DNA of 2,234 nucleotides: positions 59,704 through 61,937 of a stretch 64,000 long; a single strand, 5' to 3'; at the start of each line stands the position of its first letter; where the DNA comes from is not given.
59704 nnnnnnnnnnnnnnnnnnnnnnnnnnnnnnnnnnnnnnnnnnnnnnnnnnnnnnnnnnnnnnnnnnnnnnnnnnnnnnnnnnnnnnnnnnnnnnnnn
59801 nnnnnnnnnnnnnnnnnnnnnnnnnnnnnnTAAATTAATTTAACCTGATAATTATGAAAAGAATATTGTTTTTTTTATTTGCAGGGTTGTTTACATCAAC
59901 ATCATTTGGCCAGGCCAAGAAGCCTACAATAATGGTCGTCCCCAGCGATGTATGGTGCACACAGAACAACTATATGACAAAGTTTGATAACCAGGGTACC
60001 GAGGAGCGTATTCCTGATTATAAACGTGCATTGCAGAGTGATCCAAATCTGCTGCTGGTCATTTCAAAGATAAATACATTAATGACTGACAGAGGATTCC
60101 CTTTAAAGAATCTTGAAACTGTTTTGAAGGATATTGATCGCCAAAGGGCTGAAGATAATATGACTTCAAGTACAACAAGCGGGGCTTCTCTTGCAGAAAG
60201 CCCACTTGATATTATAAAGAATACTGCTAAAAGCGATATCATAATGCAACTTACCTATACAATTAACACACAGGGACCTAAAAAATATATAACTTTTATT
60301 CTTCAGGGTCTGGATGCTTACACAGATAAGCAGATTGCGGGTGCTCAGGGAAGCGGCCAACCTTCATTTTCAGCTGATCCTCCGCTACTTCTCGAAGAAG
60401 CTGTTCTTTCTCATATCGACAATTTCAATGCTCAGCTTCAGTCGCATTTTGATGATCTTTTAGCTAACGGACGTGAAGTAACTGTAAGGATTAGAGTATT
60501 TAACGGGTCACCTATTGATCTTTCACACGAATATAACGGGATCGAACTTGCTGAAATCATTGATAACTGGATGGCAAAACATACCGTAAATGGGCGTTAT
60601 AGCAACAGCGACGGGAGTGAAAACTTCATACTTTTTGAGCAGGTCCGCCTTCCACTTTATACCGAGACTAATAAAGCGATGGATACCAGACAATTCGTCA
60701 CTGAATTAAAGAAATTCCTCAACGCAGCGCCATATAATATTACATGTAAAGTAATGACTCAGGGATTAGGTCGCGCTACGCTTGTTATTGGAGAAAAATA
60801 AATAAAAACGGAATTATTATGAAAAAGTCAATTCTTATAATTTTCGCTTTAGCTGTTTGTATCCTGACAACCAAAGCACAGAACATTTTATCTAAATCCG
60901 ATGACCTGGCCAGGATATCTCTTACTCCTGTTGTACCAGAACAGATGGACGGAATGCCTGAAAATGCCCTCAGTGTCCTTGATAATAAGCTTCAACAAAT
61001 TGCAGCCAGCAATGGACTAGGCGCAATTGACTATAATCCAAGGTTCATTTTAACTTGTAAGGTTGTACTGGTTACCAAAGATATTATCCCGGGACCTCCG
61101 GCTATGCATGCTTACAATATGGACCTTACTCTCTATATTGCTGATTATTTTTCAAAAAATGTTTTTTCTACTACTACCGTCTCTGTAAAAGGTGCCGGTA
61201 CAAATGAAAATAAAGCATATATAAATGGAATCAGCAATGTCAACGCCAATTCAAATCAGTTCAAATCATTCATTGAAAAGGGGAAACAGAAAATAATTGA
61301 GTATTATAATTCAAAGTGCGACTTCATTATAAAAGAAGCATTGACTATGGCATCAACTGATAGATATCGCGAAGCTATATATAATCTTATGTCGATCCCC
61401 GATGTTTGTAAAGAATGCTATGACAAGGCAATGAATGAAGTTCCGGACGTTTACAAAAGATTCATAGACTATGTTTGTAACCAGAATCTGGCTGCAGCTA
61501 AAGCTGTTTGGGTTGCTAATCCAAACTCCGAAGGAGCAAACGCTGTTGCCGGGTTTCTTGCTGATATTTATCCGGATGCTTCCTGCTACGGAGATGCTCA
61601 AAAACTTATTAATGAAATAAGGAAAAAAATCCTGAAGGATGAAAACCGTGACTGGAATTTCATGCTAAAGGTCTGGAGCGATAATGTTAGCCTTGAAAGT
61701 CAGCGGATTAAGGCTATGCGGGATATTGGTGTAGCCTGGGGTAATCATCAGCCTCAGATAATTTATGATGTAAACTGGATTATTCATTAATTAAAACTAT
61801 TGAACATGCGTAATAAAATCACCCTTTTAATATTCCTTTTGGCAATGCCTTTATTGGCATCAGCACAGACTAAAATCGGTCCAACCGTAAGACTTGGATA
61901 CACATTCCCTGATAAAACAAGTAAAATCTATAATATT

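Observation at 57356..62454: Orphan five-gene envelope operon whose products are all secreted, bounded by two beta-barrel proteins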

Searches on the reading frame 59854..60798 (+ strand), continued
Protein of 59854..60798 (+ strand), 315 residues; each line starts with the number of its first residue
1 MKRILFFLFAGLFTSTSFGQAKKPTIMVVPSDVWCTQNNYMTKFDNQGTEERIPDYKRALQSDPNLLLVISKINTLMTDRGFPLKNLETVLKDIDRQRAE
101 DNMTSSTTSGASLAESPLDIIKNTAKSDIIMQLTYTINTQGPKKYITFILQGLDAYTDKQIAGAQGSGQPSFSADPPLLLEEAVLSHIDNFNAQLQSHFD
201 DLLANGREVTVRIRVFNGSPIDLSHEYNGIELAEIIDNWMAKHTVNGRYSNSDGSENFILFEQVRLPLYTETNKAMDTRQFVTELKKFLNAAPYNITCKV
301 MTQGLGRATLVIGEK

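Call 88: list_cluster_members(proteins=[L035:4574-5917:+, L035:5938-6462:+, L035:6476-6964:+, L035:6986-7945:+, L035:7967-8923:+, L034:5230-5721:+, L034:6471-6956:+, L034:7001-7948:+, L034:7982-8917:+, L034:8963-10333:+])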
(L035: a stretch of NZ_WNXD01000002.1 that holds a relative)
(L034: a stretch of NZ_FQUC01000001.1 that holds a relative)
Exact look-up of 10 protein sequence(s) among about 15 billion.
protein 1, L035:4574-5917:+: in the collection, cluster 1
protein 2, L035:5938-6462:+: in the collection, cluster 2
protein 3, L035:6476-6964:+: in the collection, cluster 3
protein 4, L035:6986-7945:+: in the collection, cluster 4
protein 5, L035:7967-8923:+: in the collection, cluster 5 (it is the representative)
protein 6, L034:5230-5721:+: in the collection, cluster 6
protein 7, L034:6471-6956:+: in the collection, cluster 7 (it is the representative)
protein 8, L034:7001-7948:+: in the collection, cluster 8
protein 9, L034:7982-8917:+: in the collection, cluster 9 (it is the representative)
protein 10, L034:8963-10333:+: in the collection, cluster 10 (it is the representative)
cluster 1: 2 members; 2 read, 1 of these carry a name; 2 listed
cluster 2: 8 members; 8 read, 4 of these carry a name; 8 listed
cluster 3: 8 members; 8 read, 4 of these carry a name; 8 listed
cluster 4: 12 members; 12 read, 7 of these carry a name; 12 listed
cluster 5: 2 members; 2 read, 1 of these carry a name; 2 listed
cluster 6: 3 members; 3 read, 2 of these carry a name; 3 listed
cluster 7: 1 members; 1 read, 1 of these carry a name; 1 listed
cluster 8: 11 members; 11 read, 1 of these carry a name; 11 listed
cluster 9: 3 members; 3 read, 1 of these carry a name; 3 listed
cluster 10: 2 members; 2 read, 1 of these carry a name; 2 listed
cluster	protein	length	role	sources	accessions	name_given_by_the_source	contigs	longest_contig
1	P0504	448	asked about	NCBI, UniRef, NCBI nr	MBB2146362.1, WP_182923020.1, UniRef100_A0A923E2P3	hypothetical protein GM921_12750 [Pedobacter sp. LMG 31464] | Uncharacterized protein n=1 Tax=Pedobacter planticolens TaxID=2679964 ... | hypothetical protein [Pedobacter planticolens]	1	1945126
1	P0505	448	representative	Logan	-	-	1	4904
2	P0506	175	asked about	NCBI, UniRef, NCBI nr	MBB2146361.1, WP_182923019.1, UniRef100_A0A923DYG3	hypothetical protein GM921_12745 [Pedobacter sp. LMG 31464] | SPOR domain-containing protein n=1 Tax=Pedobacter planticolens TaxID=2679964 ... | hypothetical protein [Pedobacter planticolens]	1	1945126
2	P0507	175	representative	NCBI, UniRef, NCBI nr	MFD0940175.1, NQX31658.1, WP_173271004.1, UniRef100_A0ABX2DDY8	hypothetical protein [Pedobacter boryungensis] | SPOR domain-containing protein n=1 Tax=Pedobacter boryungensis TaxID=869962 ...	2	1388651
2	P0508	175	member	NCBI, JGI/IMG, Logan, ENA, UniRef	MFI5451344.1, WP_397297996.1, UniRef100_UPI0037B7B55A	hypothetical protein ACHMWN_04225 [Pedobacter sp. UC225_61] | hypothetical protein | hypothetical protein n=1 Tax=Pedobacter sp. UC225_61 TaxID=3374623 RepID=UPI0037B7B55A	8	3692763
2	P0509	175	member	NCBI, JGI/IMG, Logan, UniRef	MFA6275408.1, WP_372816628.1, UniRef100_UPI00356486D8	MAG: hypothetical protein WC622_01590 [Pedobacter sp.] | hypothetical protein | hypothetical protein n=1 Tax=Pedobacter sp. TaxID=1411316 RepID=UPI00356486D8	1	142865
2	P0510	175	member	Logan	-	-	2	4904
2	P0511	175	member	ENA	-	-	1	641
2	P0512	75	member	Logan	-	-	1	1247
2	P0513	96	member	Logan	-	-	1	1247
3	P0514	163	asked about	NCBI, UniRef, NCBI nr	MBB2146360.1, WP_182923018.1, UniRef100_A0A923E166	hypothetical protein GM921_12740 [Pedobacter sp. LMG 31464] | Lipoprotein n=1 Tax=Pedobacter planticolens TaxID=2679964 RepID=A0A923E166_9SPHI | hypothetical protein [Pedobacter planticolens]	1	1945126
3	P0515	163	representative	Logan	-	-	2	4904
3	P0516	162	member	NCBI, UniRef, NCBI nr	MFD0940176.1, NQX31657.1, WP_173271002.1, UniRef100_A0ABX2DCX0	hypothetical protein [Pedobacter boryungensis] | Lipoprotein n=1 Tax=Pedobacter boryungensis TaxID=869962 RepID=A0ABX2DCX0_9SPHI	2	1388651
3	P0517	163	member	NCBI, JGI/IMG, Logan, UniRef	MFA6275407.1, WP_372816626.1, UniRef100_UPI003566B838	MAG: hypothetical protein WC622_01585 [Pedobacter sp.] | hypothetical protein | hypothetical protein n=1 Tax=Pedobacter sp. TaxID=1411316 RepID=UPI003566B838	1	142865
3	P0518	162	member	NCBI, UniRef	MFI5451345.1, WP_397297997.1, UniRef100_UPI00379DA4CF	hypothetical protein ACHMWN_04230 [Pedobacter sp. UC225_61] | hypothetical protein n=1 Tax=Pedobacter sp. UC225_61 TaxID=3374623 RepID=UPI00379DA4CF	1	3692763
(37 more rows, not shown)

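Call 89: search_protein_families(library=pfam, proteins=[L034:6471-6956:+, L034:7001-7948:+, L034:7982-8917:+, L035:5938-6462:+, window:59854-60798:+], max_evalue=10)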
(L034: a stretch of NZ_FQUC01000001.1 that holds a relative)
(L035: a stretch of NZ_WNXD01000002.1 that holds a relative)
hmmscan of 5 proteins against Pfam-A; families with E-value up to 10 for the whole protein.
L034:6471-6956:+ (162 aa): 1 family
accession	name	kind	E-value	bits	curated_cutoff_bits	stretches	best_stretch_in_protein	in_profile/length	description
PF20205.3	DUF6567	-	0.1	12.9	27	1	1-37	1-36/123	Family of unknown function (DUF6567)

L034:7001-7948:+ (316 aa): 1 family
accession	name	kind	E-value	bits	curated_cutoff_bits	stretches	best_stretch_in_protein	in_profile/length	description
PF19672.4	DUF6175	-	3.5e-123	410.8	23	1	22-314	1-293/293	Family of unknown function (DUF6175)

L034:7982-8917:+ (312 aa): 5 families
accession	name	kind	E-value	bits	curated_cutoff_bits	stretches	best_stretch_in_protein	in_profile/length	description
PF02170.28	PAZ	-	0.011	16.1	28.8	1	133-171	41-82/123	PAZ domain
PF14713.11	DUF4464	-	0.093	12.6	27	1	119-185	131-196/230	Domain of unknown function (DUF4464)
PF14740.11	DUF4471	-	0.093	12.4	25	1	268-301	55-89/303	Domain of unknown function (DUF4471)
PF25736.1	Herpes_gQ2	-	0.098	13.4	27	1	115-184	69-136/147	Human herpesvirus-6 glycoprotein Q2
PF18689.6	PriX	-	0.1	13.3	25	1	143-201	8-63/95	Primase X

L035:5938-6462:+ (175 aa): 2 families
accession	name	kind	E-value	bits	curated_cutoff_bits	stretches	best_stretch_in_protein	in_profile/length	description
PF08222.17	HTH_CodY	-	0.033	14.2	27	1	146-172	13-38/61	CodY helix-turn-helix domain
PF14221.11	DUF4330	-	0.16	12.5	27.6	1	9-75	23-88/167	Domain of unknown function (DUF4330)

window:59854-60798:+ (315 aa): 2 families
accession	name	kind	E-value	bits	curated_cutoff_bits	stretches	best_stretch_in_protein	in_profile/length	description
PF19672.4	DUF6175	-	1.8e-120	401.9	23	1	22-313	1-293/293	Family of unknown function (DUF6175)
PF12698.13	ABC2_membrane_3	-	0.12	11.9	31.6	1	4-138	12-121/347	ABC-2 family transporter protein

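Call 92: list_cluster_members(proteins=[P0344, P0334, P0328, P0345, P0342, P0301, P0296, P0307, P0298, P0254])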
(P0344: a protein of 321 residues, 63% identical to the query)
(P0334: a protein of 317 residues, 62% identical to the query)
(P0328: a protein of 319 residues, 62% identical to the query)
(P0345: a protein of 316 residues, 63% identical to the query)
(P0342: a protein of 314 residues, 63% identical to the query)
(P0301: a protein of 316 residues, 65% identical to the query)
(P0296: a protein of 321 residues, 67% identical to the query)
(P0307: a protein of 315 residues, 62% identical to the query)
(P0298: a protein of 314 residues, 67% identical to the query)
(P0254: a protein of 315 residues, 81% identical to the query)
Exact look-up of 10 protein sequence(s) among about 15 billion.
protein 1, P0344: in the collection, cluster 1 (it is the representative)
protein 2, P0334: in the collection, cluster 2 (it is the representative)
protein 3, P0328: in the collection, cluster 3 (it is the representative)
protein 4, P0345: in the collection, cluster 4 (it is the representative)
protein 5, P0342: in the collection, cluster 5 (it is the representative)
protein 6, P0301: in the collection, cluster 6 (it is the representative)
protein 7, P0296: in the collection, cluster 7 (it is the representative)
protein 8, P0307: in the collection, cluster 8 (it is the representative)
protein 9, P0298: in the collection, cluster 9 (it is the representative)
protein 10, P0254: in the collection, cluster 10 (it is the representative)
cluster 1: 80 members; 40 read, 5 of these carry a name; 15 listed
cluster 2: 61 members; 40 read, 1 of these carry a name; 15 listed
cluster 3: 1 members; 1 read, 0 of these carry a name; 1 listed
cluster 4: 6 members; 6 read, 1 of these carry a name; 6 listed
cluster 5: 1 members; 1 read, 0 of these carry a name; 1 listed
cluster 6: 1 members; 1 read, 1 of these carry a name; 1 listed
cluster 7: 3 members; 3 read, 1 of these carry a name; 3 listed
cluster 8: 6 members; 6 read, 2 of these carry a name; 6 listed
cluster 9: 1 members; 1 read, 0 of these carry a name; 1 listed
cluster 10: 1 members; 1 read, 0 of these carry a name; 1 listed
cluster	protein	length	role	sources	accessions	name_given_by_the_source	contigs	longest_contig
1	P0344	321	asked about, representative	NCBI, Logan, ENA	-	-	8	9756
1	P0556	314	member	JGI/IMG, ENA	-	hypothetical protein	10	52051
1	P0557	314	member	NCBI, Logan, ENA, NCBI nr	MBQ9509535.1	MAG: hypothetical protein IJR53_09005 [Bacteroidales bacterium] | hypothetical protein [Bacteroidales bacterium]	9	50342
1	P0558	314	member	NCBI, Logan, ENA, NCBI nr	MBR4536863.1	MAG: hypothetical protein IKO62_09485 [Bacteroidales bacterium] | hypothetical protein [Bacteroidales bacterium]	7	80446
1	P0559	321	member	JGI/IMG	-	hypothetical protein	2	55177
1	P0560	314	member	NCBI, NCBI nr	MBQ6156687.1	MAG: hypothetical protein IJK22_08810 [Bacteroidales bacterium] | hypothetical protein [Bacteroidales bacterium]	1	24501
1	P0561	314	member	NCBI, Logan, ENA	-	-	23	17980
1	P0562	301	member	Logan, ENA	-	-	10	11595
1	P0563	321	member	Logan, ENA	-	-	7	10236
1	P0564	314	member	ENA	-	-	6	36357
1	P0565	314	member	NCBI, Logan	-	-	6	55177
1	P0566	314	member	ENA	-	-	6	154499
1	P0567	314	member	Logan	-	-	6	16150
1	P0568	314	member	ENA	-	-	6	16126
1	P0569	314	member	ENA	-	-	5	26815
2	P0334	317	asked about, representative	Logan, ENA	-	-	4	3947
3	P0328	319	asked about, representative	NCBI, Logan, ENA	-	-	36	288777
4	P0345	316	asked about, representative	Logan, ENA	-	-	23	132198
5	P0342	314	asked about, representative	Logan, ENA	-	-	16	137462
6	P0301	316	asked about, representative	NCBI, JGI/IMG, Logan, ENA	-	hypothetical protein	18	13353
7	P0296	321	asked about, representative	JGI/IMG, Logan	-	hypothetical protein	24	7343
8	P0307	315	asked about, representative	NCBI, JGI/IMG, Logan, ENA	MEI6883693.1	MAG: DUF6175 family protein [Bacteroidota bacterium]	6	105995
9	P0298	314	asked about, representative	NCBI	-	-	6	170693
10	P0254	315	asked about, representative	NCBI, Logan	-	-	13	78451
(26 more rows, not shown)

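Call 97: search_dna_similar(query=window:59854-60798:+, collection=plasmids, mode=protein, max_rows=10)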
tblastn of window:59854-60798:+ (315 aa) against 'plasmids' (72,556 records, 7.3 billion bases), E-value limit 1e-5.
No match.

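Call 98: search_dna_similar(query=window:59854-60798:+, collection=phages, mode=protein, max_rows=10)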
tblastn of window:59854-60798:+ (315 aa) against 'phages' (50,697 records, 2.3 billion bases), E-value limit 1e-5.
Records with a match: 1; places in all: 1; records where one place covers at least 80% of the query: 1.
Best place of each record, by identity: <60% 1.
By first word of the organism name: Bacteriophage 1.
By host as written in the record: - 1.
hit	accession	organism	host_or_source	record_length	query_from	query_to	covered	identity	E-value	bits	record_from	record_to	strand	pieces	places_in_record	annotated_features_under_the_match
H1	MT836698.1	Bacteriophage sp.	human fecal samples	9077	1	315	100%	51.9%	2e-107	348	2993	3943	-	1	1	record has no annotation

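Call 99: get_annotated_region(hit=H1, flank=6000)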
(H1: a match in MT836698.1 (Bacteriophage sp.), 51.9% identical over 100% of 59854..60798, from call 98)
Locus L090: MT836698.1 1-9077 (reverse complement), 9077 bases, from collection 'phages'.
description: UNVERIFIED: Bacteriophage sp. clone scaffold_2857 genomic sequence.
organism: Bacteriophage sp. (NCBI taxid 38018)
taxonomy: Viruses
host: -; source: human fecal samples; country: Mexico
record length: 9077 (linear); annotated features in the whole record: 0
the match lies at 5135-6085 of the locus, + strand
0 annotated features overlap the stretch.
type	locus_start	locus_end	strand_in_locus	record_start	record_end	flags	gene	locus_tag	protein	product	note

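Call 101: search_protein_families(library=pfam, proteins=[L090:568-2307:+, L090:4053-4625:+, L090:7295-8638:-], max_evalue=0.01)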
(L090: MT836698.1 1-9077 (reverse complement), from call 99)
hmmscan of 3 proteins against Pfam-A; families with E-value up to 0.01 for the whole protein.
L090:568-2307:+ (580 aa): 1 family
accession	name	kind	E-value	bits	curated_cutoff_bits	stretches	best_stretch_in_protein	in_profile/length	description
PF14903.11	WG_beta_rep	-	1.6e-36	124.4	25.6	3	34-66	2-34/35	WG containing repeat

L090:4053-4625:+ (191 aa): 0 families

L090:7295-8638:- (448 aa): 3 families
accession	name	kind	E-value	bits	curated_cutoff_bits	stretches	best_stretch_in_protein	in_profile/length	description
PF13173.12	AAA_14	-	9.5e-23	81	27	1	26-158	3-128/129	AAA domain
PF13635.12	DUF4143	-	2.7e-14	53.7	28.1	1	234-400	8-160/160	Domain of unknown function (DUF4143)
PF13401.12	AAA_22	-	0.0022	18.8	27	0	23-115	3-104/130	AAA domain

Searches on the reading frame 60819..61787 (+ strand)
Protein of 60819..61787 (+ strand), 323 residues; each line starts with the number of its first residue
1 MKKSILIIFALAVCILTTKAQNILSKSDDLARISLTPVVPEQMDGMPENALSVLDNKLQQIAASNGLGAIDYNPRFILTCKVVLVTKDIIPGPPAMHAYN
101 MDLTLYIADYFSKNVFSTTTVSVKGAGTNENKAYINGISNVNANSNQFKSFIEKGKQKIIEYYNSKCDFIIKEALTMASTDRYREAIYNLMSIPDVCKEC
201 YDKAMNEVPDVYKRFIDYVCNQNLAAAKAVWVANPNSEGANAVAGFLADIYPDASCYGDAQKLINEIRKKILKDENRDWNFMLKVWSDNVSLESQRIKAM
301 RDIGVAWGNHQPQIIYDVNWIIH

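Call 3: search_protein_families(library=pfam, proteins=[window:60819-61787:+], max_evalue=1)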
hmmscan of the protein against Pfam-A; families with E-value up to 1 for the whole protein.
window:60819-61787:+ (323 aa): 3 families
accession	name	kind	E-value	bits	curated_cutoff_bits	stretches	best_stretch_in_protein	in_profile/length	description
PF02170.28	PAZ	-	0.0046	17.3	28.8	1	116-180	24-86/123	PAZ domain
PF16567.10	CagD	-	0.016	15.4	25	0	128-207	39-118/205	Pathogenicity island component CagD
PF24711.1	YxiG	-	0.17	12.5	27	0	264-298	89-123/129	YxiG-like protein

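Call 4: search_protein_families(library=ncbifam, proteins=[window:60819-61787:+], max_evalue=1)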
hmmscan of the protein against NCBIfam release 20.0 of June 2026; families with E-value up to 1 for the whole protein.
window:60819-61787:+ (323 aa): 2 families
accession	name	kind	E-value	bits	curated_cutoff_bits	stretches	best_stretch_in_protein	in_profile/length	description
NF038390.1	Nsidase_PpnN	equivalog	0.011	14.5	450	1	124-199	254-328/450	nucleotide 5'-monophosphate nucleosidase PpnN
NF058626.1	GFO_1090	equivalog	0.049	13.3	150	1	1-41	1-40/177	GFO_1090 family protein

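Call 5: search_protein_families(library=padloc, proteins=[window:60819-61787:+], max_evalue=1)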
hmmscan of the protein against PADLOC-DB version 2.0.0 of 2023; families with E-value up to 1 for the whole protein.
window:60819-61787:+ (323 aa): 0 families

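Call 6: search_protein_families(library=phrogs, proteins=[window:60819-61787:+], max_evalue=1)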
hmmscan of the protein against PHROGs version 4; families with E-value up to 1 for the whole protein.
window:60819-61787:+ (323 aa): 1 family
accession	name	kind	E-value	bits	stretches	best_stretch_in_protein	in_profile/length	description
phrog_16705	-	unknown function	0.15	13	1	132-191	14-73/137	-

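Call 11: search_solved_structures(query=window:60819-61787:+, max_evalue=10)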
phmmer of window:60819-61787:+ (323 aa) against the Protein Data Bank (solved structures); distinct sequences matched with E-value up to 10: 7.
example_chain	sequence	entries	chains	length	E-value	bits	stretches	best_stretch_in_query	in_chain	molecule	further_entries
3j9o_B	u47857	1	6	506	0.0053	19.3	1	123-225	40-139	Intracellular growth locus protein B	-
3etv_A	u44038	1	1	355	0.03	16.8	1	132-193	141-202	Protein transport protein TIP20, Protein transport protein DSL1 chimera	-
3etu_A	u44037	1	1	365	0.033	16.7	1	132-193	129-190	Protein transport protein DSL1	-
9sa4_A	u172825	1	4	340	0.78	12.2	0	244-275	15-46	CD-NTase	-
9sa5_A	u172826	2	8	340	0.79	12.2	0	244-275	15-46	CD-NTase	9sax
3fh3_A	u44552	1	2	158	1.3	11.4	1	128-216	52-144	putative ECF-type sigma factor negative effector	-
5m1m_A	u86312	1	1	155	1.4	11.3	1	246-303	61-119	Matrix protein 1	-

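Call 20: find_homologous_proteins(query=window:60819-61787:+)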
Query window:60819-61787:+ (323 aa): 1059 proteins with E <= 0.001 among 2500 candidates; the best 120 are listed.
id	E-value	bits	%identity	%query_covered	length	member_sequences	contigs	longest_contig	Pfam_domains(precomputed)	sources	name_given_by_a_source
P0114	2.8e-199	679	92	100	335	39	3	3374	-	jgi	jgi:hypothetical protein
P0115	8.0e-186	635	85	100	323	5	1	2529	-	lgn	-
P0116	1.1e-185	634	85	100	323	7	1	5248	-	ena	-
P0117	1.3e-184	631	84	100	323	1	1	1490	-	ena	-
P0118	5.8e-184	629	84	100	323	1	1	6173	-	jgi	jgi:hypothetical protein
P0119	5.0e-180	616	83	100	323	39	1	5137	-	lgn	-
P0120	3.4e-164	564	75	100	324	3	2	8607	-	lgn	-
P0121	4.7e-161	553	74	100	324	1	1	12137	-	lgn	-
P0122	7.3e-161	553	74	100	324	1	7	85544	-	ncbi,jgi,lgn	-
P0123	8.1e-161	552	74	100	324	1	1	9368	-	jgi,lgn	-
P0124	8.8e-160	549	72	100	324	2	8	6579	-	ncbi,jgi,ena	-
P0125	3.5e-158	544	74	97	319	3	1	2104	-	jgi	-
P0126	7.2e-157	540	73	100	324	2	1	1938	-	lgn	-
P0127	6.9e-152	523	70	100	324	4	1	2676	-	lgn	-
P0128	1.2e-151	522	71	100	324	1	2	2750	-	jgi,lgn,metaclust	metaclust:\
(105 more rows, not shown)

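Call 23: search_solved_structures(query=A2, max_evalue=10)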
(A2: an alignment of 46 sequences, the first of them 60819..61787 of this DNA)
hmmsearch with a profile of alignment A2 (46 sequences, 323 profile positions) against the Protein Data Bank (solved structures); distinct sequences matched with E-value up to 10: 5.
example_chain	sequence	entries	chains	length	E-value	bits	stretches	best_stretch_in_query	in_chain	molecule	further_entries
23sg_m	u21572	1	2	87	0.6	12.1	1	219-272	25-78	gp20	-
5whg_A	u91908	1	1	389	0.71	11.9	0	205-237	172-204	Protein VMS1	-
2m72_A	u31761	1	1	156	0.74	11.8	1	137-179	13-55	Uncharacterized thioredoxin-like protein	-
9fhl_D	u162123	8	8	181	0.84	11.7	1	49-91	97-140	Small ribosomal subunit protein uS4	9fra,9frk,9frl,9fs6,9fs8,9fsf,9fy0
6sab_A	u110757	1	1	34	2.2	10.3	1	197-221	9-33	M-BUTX-Ptr1a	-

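Call 89: search_protein_families(library=pfam, proteins=[window:60819-61787:+], max_evalue=10)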
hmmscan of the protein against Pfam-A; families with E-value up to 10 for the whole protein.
window:60819-61787:+ (323 aa): 3 families
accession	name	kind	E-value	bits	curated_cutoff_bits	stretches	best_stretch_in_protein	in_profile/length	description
PF02170.28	PAZ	-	0.0046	17.3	28.8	1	116-180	24-86/123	PAZ domain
PF16567.10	CagD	-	0.016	15.4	25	1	128-207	39-118/205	Pathogenicity island component CagD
PF24711.1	YxiG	-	0.17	12.5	27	1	264-298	89-123/129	YxiG-like protein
